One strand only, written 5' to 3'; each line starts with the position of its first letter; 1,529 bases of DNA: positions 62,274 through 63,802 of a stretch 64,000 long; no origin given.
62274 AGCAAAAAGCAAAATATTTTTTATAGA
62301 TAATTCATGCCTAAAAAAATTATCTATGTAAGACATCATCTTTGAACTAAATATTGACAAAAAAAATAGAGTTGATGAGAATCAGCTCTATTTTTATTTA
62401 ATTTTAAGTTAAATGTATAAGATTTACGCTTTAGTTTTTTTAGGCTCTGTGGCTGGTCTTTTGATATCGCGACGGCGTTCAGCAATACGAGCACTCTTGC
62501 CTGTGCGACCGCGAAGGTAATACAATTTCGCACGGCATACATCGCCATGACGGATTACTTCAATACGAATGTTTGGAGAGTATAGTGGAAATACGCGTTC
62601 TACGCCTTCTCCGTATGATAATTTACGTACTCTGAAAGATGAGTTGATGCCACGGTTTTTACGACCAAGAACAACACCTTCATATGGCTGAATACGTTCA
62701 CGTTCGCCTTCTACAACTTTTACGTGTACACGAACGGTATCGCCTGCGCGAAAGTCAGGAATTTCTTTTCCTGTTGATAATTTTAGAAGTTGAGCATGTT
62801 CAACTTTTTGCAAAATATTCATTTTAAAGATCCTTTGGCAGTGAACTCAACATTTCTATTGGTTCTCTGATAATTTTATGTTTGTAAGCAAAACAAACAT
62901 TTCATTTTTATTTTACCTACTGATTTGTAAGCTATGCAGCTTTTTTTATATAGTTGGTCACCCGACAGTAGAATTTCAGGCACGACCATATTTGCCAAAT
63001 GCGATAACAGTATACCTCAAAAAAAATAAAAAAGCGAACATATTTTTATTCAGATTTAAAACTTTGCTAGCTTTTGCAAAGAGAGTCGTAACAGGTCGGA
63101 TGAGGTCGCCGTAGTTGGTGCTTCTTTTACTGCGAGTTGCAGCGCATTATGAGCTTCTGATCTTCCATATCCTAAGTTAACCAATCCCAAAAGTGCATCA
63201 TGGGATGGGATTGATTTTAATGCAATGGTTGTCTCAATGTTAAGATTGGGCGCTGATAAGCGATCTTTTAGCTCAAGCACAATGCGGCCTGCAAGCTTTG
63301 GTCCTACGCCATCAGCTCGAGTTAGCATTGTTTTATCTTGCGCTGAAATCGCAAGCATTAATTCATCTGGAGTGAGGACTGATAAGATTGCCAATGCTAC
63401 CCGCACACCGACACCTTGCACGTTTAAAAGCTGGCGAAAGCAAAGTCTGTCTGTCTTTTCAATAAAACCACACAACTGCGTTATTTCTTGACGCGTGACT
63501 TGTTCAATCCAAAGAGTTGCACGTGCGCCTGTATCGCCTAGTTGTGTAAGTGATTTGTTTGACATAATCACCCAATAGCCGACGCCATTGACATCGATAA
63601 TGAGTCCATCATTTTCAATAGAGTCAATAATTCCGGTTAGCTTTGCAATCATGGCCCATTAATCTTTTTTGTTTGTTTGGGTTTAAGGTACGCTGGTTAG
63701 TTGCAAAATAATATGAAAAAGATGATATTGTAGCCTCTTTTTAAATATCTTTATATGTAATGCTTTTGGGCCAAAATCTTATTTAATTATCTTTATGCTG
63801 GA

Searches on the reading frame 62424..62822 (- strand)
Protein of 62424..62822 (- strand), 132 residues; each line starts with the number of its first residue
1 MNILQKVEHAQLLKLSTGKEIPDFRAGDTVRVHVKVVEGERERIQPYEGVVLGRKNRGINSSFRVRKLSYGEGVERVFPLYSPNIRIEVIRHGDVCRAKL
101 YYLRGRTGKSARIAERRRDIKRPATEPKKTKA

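Call 38: search_protein_families(library=pfam, proteins=[window:62424-62822:-])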
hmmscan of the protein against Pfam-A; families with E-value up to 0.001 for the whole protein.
window:62424-62822:- (132 aa): 1 family
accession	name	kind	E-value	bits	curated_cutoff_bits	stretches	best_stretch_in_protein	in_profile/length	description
PF01245.26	Ribosomal_L19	-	2.3e-44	150.3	22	1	3-116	2-111/111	Ribosomal protein L19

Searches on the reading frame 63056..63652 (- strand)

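Call 38: search_protein_families(library=pfam, proteins=[window:63056-63652:-])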
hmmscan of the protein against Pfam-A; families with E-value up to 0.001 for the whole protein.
window:63056-63652:- (198 aa): 3 families
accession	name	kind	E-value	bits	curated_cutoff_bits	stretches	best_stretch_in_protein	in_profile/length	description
PF01330.27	RuvA_N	-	8.7e-15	55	23.6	1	1-60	1-59/61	RuvA N terminal domain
PF14520.12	HHH_5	-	1.1e-12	48.6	27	1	72-130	1-57/57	Helix-hairpin-helix domain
PF07499.19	RuvA_C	-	1.5e-08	35.4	24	1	150-195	3-46/47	RuvA, C-terminal domain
